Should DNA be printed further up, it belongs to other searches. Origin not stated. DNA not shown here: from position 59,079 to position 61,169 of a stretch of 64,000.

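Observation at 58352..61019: HerA-like P-loop ATPase convergent with a kinase-fold protein beside cotE: an uncharacterised two-gene module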

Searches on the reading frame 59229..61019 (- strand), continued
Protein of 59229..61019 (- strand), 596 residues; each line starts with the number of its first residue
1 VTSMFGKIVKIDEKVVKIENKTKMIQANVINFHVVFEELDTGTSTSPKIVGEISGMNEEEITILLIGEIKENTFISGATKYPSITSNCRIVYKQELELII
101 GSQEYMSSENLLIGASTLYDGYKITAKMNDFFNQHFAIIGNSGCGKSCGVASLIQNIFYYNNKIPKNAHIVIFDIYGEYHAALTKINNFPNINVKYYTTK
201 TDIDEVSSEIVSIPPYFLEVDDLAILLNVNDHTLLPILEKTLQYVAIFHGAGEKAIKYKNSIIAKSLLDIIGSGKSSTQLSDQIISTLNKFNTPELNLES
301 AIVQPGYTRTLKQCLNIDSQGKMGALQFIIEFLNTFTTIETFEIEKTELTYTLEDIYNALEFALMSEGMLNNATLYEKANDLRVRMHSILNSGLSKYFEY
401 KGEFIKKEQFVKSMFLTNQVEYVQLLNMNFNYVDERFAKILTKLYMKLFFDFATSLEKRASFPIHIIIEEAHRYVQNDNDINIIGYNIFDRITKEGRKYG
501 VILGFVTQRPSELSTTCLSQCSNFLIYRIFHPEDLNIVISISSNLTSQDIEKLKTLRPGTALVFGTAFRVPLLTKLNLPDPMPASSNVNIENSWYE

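Call 18: find_related_loci(query=window:59229-61019:-, collection=genome_contigs, flank=6000)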
Query window:59229-61019:- (596 aa) in genome_contigs; peptide patterns used: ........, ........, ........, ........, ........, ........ (x = any residue, [..] = any of these).
124 stretches matched a pattern; 22 encode a relative of the query (tblastn E <= 1e-3); 22 distinct loci.
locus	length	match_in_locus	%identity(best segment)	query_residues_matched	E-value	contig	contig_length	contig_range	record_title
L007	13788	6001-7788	80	1-596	0e+0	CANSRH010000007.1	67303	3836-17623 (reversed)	MAG TPA_asm: uncultured Tenericutes bacterium isolate SRR15510228_bin.30_metawrap_v1.3_MAG genome assembly, contig: NODE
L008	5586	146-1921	78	4-596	0e+0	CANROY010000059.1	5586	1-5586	MAG: uncultured Bacilli bacterium isolate Lapin-018__bin67 genome assembly, contig: Lapin-018__NODE_16374_length_5586_co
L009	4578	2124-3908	77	1-596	0e+0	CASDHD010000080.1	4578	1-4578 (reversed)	MAG: uncultured Bacilli bacterium isolate single-wildmice_C1233.46_1675168266 genome assembly, contig: NODE_12466_length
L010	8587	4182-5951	78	4-596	0e+0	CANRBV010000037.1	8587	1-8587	MAG: uncultured Bacilli bacterium isolate Lapin-028__bin53 genome assembly, contig: Lapin-028__NODE_9198_length_8587_cov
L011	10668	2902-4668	76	1-595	0e+0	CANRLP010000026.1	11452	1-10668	MAG: uncultured Bacilli bacterium isolate Lapin-018__bin93 genome assembly, contig: Lapin-018__NODE_5503_length_11452_co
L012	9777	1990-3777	77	1-596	0e+0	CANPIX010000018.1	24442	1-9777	MAG TPA_asm: uncultured Tenericutes bacterium isolate SRR15730547_bin.25_metawrap_v1.3_MAG genome assembly, contig: NODE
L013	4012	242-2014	77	3-596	0e+0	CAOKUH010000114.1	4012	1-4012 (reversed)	MAG TPA_asm: uncultured Tenericutes bacterium isolate SRR15604608_bin.9_metawrap_v1.3_MAG genome assembly, contig: NODE.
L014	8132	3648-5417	75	4-596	0e+0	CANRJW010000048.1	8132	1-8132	MAG: uncultured Bacilli bacterium isolate Lapin-021__bin68 genome assembly, contig: Lapin-021__NODE_10434_length_8132_co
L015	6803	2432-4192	74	4-596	0e+0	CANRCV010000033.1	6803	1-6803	MAG: uncultured Bacilli bacterium isolate Lapin-026__bin87 genome assembly, contig: Lapin-026__NODE_14579_length_6803_co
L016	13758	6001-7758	72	4-595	0e+0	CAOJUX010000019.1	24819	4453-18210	MAG TPA_asm: uncultured Erysipelotrichaceae bacterium isolate SRR17684644_bin.2_metawrap_v1.3_MAG genome assembly, conti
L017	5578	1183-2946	70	2-595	0e+0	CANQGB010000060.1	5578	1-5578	MAG: uncultured Bacilli bacterium isolate Lapin-005__bin86 genome assembly, contig: Lapin-005__NODE_20962_length_5578_co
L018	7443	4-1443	74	118-596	0e+0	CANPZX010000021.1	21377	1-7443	MAG: uncultured Bacilli bacterium isolate Lapin-002__bin30 genome assembly, contig: Lapin-002__NODE_3217_length_21377_co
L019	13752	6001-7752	56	4-596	0e+0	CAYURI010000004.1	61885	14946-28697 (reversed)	MAG TPA_asm: uncultured Muribaculaceae bacterium isolate SRP294416_co1_58 genome assembly, contig: NODE_603_length_61885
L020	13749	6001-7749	56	4-595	0e+0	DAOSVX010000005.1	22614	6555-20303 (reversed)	MAG TPA_asm: Bacilli bacterium isolate AMR_MDS_2152 NODE_1447_length_22614_cov_5.602420, whole genome shotgun sequence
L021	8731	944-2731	86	1-596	0e+0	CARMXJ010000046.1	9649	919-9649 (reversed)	MAG TPA_asm: uncultured Bacilli bacterium isolate MGBC128534 genome assembly, contig: MGBC128534.46, whole genome shotgu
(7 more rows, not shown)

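Call 45: search_protein_representatives(protein=window:59229-61019:-)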
Query: 596 residues. Proteins with E-value up to 0.001 (for the whole library): 3965; up to 1e-10: 1654; up to 1e-30: 139. The best 150 are listed.
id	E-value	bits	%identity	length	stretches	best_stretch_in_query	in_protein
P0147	2.1e-210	716.5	57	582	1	4-595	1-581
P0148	4.5e-197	672.5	53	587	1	4-595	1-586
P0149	9.9e-162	555.9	45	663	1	4-596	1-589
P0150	5.9e-156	536.8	45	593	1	28-595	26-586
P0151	1.5e-154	532.2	45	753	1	5-595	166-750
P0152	2.9e-148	511.4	46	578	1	4-595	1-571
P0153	7.3e-133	460.6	40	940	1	4-594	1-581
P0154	4.4e-130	451.4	40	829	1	15-594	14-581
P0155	1.1e-118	413.8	56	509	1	184-537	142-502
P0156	3.3e-118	412.2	50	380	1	219-595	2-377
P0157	3.4e-115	402.3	45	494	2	4-392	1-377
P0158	2.3e-113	396.2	45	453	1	191-595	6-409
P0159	9.8e-102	357.8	35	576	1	5-594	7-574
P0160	4.3e-99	349.1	35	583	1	4-594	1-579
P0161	2.6e-97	343.2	40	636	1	61-596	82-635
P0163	9.8e-93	328.1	33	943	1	4-594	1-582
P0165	1.8e-86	307.4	34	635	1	58-595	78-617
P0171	1.5e-72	261.5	33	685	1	91-595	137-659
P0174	2.3e-69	251.0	36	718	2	190-595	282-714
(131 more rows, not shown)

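Call 46: search_protein_families(library=pfam, proteins=[P0153, P0154, P0163, P0151, P0149, P0161, P0165, P0171, P0174], max_evalue=0.01)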
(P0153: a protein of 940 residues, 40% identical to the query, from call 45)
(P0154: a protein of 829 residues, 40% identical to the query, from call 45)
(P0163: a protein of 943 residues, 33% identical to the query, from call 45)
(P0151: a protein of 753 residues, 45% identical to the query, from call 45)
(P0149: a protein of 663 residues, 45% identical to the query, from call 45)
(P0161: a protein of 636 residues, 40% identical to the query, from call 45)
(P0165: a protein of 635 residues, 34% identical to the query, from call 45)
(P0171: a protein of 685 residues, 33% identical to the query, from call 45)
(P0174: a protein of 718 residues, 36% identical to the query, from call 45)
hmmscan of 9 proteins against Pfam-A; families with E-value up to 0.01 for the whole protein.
P0153 (940 aa): 2 families
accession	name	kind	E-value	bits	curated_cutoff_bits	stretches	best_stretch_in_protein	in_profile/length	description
PF01935.23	DUF87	-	4.4e-20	73.2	23.2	1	109-252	10-142/220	Helicase HerA, central domain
PF01580.24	FtsK_SpoIIIE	-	0.0084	16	24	0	113-174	31-89/221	FtsK/SpoIIIE family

P0154 (829 aa): 3 families
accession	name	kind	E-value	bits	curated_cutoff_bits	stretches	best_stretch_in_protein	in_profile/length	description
PF01935.23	DUF87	-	1e-20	75.3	23.2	1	108-248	9-138/220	Helicase HerA, central domain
PF10412.15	TrwB_AAD_bind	-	0.002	17.5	20.5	1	122-174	15-61/387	Type IV secretion-system coupling protein DNA-binding domain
PF01580.24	FtsK_SpoIIIE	-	0.0074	16.2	24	0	111-148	29-65/221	FtsK/SpoIIIE family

P0163 (943 aa): 1 family
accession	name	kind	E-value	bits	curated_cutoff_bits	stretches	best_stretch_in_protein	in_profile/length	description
PF01935.23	DUF87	-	6.7e-16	59.5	23.2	1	104-423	5-205/220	Helicase HerA, central domain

P0151 (753 aa): 3 families
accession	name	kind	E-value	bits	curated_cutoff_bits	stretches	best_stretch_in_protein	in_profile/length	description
PF01935.23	DUF87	-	6e-21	76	23.2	1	268-439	2-158/220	Helicase HerA, central domain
PF01580.24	FtsK_SpoIIIE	-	5.1e-05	23.3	24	1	290-332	40-80/221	FtsK/SpoIIIE family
PF10412.15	TrwB_AAD_bind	-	0.0039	16.6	20.5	0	289-343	15-63/387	Type IV secretion-system coupling protein DNA-binding domain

P0149 (663 aa): 2 families
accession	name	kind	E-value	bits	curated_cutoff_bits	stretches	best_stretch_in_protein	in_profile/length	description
PF01935.23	DUF87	-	8.8e-21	75.4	23.2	1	111-236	9-123/220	Helicase HerA, central domain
PF01580.24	FtsK_SpoIIIE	-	5.7e-05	23.1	24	0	470-504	186-220/221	FtsK/SpoIIIE family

P0161 (636 aa): 3 families
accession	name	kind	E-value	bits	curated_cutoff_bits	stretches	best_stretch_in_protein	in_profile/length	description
PF01935.23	DUF87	-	1.8e-21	77.7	23.2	1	146-335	3-176/220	Helicase HerA, central domain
PF10412.15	TrwB_AAD_bind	-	9e-06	25.2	20.5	1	168-215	17-58/387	Type IV secretion-system coupling protein DNA-binding domain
PF01580.24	FtsK_SpoIIIE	-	0.00035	20.5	24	0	143-192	17-65/221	FtsK/SpoIIIE family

P0165 (635 aa): 5 families
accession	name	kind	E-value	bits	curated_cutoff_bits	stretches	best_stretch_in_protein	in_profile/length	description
PF01935.23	DUF87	-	1.2e-22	81.6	23.2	1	143-470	3-219/220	Helicase HerA, central domain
PF04851.21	ResIII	-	0.00031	21.1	22.5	0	170-201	30-57/164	Type III restriction enzyme, res subunit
PF08477.19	Roc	-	0.0031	18.2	27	1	168-203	4-39/119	Ras of Complex, Roc, domain of DAPkinase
PF01580.24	FtsK_SpoIIIE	-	0.0035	17.3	24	0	164-206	40-80/221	FtsK/SpoIIIE family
PF10412.15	TrwB_AAD_bind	-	0.0068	15.8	20.5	0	165-211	17-57/387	Type IV secretion-system coupling protein DNA-binding domain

P0171 (685 aa): 3 families
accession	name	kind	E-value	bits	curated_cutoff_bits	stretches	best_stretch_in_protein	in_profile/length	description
PF01935.23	DUF87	-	9.4e-23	81.9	23.2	1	158-377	2-204/220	Helicase HerA, central domain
PF01580.24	FtsK_SpoIIIE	-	1.5e-05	25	24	1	171-206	32-66/221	FtsK/SpoIIIE family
PF10412.15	TrwB_AAD_bind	-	0.00028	20.3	20.5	1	180-232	16-62/387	Type IV secretion-system coupling protein DNA-binding domain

P0174 (718 aa): 2 families
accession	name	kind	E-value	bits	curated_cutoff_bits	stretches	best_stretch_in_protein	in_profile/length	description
PF01935.23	DUF87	-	1.5e-19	71.4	23.2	1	144-391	2-146/220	Helicase HerA, central domain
PF01580.24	FtsK_SpoIIIE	-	0.00071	19.5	24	1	145-193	22-67/221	FtsK/SpoIIIE family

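Call 47: list_cluster_members(proteins=[P0147, P0148, P0149, P0150, P0152, P0153, P0154, P0159, P0160, P0163])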
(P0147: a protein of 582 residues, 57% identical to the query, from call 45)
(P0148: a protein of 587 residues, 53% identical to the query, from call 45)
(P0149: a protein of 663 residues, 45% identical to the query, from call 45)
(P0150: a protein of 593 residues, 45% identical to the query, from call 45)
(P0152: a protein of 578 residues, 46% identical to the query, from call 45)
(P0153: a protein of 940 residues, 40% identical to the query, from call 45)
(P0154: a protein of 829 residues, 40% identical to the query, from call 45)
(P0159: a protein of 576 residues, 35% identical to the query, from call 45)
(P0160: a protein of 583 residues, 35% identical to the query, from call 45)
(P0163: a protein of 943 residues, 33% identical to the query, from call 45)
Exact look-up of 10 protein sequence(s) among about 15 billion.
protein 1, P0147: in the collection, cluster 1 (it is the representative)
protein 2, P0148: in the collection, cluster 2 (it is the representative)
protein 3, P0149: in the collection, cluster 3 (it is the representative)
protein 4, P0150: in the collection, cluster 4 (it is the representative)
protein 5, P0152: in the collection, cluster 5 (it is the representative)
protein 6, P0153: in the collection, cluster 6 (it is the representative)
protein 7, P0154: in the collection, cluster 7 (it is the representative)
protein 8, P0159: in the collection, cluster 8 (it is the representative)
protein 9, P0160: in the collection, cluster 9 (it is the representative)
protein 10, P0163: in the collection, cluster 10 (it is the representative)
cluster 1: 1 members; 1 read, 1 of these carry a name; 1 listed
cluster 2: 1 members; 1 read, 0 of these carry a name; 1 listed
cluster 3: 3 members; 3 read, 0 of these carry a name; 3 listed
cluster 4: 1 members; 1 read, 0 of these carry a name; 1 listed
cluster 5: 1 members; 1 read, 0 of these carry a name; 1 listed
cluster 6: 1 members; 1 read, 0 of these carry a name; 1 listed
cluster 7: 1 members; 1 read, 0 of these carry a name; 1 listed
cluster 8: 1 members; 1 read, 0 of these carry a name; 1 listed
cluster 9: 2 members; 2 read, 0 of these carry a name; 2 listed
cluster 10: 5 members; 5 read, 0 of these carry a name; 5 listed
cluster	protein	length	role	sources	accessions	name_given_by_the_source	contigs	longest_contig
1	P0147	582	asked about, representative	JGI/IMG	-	hypothetical protein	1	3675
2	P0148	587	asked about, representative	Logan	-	-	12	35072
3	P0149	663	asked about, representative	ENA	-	-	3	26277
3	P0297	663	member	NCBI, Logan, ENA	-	-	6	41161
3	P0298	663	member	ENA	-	-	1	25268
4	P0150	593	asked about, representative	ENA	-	-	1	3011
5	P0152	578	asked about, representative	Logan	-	-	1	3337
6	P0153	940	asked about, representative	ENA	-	-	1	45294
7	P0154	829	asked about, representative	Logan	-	-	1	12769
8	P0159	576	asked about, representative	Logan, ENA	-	-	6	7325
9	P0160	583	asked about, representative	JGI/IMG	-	-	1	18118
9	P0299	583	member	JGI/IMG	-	-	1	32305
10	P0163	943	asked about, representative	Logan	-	-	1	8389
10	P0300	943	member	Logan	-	-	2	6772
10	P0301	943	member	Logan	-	-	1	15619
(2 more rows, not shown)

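Call 49: find_encoding_contigs(protein=P0149, flank=6000, max_places=2)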
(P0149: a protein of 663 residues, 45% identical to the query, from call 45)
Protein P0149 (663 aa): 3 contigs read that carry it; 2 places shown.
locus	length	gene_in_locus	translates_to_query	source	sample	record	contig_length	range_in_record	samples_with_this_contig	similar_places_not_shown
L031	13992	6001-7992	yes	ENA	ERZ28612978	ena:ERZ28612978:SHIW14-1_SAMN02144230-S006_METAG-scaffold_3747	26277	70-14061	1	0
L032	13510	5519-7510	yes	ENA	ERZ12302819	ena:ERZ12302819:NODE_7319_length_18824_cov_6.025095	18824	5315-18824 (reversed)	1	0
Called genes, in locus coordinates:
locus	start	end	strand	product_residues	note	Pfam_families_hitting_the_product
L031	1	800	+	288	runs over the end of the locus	?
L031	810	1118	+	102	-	PF13780:DUF4176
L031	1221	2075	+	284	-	PF00849:PseudoU_synth_2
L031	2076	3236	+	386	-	PF00933:Glyco_hydro_3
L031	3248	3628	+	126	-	PF13622:4HBT_3 (weak), PF03061:4HBT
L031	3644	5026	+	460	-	PF01336:tRNA_anti-codon, PF00152:tRNA-synt_2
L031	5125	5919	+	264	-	PF00481:PP2C, PF13672:PP2C_2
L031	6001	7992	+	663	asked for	PF01935:DUF87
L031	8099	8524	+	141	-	PF04472:SepF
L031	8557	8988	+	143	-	PF05103:DivIVA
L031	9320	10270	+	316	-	PF01699:Na_Ca_ex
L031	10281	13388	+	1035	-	PF00133:tRNA-synt_1, PF09334:tRNA-synt_1g (weak), PF01921:tRNA-synt_1f (weak), PF08264:Anticodon_1, PF19302:DUF5915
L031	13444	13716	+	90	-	-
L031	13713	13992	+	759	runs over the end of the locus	-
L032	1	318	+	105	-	?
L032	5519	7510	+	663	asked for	PF01935:DUF87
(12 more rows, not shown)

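Call 50: find_encoding_contigs(protein=P0153, flank=6000, max_places=1)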
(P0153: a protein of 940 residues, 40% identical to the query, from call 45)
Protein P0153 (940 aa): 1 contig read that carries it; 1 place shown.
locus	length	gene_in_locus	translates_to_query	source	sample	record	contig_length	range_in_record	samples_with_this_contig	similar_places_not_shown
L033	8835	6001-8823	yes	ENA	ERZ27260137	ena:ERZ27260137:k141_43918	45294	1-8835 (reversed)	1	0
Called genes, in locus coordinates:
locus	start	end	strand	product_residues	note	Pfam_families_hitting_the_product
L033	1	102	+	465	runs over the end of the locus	PF01225:Mur_ligase (weak), PF08245:Mur_ligase_M, PF02875:Mur_ligase_C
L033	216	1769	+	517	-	PF12072:RNase_Y_N, PF00013:KH_1 (weak), PF01966:HD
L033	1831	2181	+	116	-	PF17761:DUF1016_N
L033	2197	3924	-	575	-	PF00753:Lactamase_B, PF12706:Lactamase_B_2, PF23023:Anti-Pycsar_Apyc1 (weak), PF22505:RNase_J_b_CASP, PF07521:RMMBL, PF17770:RNase_J_C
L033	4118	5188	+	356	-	PF13614:AAA_31 (faint), PF02881:SRP54_N, PF00448:SRP54, PF01656:CbiA (faint)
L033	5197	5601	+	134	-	-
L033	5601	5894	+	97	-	PF04297:UPF0122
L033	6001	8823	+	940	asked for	PF01935:DUF87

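Call 55: find_encoding_contigs(protein=P0160, flank=6000, max_places=1)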
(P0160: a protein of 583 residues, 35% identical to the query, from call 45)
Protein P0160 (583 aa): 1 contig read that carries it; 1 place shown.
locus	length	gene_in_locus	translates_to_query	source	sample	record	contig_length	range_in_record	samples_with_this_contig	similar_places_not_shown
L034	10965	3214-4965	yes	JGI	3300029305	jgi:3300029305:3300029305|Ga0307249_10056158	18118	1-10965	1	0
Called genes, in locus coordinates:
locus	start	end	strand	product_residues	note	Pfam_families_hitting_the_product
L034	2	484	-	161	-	?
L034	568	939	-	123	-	-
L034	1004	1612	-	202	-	PF14804:Jag_N, PF13083:KH_KhpA-B, PF01424:R3H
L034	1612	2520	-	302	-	PF02096:60KD_IMP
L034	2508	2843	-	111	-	PF00825:Ribonuclease_P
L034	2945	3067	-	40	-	PF00468:Ribosomal_L34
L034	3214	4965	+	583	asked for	PF01935:DUF87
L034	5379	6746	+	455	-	PF11638:DnaA_N (weak), PF13401:AAA_22 (faint), PF01695:IstB_IS21, PF00308:Bac_DnaA, PF00004:AAA (weak), PF13173:AAA_14 (weak), PF13479:AAA_24 (weak), PF08299:Bac_DnaA_C, +1 more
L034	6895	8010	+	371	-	PF00712:DNA_pol3_beta, PF02767:DNA_pol3_beta_2, PF02768:DNA_pol3_beta_3, PF00712:DNA_pol3_beta (weak)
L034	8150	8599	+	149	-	PF06338:ComK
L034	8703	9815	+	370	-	PF02463:SMC_N, PF13175:AAA_15 (faint), PF13476:AAA_23, PF13304:AAA_21 (faint)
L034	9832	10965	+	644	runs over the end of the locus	PF02518:HATPase_c, PF00204:DNA_gyraseB, PF01751:Toprim, PF00986:DNA_gyraseB_C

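Call 56: find_encoding_contigs(protein=P0148, flank=6000, max_places=1)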
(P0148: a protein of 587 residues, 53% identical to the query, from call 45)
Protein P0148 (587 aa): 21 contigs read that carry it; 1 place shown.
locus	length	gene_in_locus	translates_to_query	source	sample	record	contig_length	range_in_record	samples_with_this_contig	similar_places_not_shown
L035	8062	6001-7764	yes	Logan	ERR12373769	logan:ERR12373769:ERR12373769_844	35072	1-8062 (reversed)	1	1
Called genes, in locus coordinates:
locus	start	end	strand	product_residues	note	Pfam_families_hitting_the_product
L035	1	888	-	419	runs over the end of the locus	PF03952:Enolase_N, PF00113:Enolase_C, PF13378:MR_MLE_C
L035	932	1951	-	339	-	PF13145:Rotamase_2 (weak)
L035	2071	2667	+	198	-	PF01553:Acyltransferase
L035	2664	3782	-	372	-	-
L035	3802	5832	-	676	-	PF00884:Sulfatase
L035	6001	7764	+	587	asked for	PF01935:DUF87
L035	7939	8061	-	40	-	?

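Call 57: find_encoding_contigs(protein=P0161, flank=5000, max_places=2)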
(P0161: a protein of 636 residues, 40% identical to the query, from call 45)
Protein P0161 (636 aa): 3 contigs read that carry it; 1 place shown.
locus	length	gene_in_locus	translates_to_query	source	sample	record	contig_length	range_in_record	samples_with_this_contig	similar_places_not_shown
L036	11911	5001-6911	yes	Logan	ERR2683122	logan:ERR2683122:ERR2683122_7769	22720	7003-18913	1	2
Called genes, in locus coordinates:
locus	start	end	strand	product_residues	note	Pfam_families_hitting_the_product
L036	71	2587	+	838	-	PF00145:DNA_methylase, PF07669:Eco57I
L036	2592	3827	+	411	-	-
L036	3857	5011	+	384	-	PF13289:SIR2_2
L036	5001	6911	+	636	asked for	PF01935:DUF87, PF10412:TrwB_AAD_bind (faint)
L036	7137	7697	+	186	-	PF13302:Acetyltransf_3, PF00583:Acetyltransf_1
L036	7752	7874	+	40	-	-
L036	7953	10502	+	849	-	PF09565:RE_NgoFVII (faint), PF13091:PLDc_2, PF00270:DEAD (weak), PF04851:ResIII, PF18766:SWI2_SNF2, PF00271:Helicase_C, PF26350:DUF8090, PF11907:DUF3427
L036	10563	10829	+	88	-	PF11907:DUF3427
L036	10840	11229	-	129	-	PF00293:NUDIX, PF14815:NUDIX_4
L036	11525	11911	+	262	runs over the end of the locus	-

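Call 58: find_encoding_contigs(protein=P0165, flank=5000, max_places=2)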
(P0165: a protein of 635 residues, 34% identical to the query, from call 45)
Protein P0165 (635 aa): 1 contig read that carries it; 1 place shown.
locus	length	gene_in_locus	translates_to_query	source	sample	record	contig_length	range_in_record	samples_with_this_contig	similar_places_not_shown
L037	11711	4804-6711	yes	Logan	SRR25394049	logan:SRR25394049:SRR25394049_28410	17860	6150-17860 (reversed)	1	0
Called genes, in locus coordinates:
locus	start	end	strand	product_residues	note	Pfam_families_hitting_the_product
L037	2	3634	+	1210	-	?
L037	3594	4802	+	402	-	PF13289:SIR2_2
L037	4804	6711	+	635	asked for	PF01935:DUF87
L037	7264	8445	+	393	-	PF14281:PDDEXK_4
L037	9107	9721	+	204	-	PF02810:SEC-C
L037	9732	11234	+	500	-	PF00069:Pkinase, PF07714:PK_Tyr_Ser-Thr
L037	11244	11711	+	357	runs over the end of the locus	PF09565:RE_NgoFVII (weak), PF13091:PLDc_2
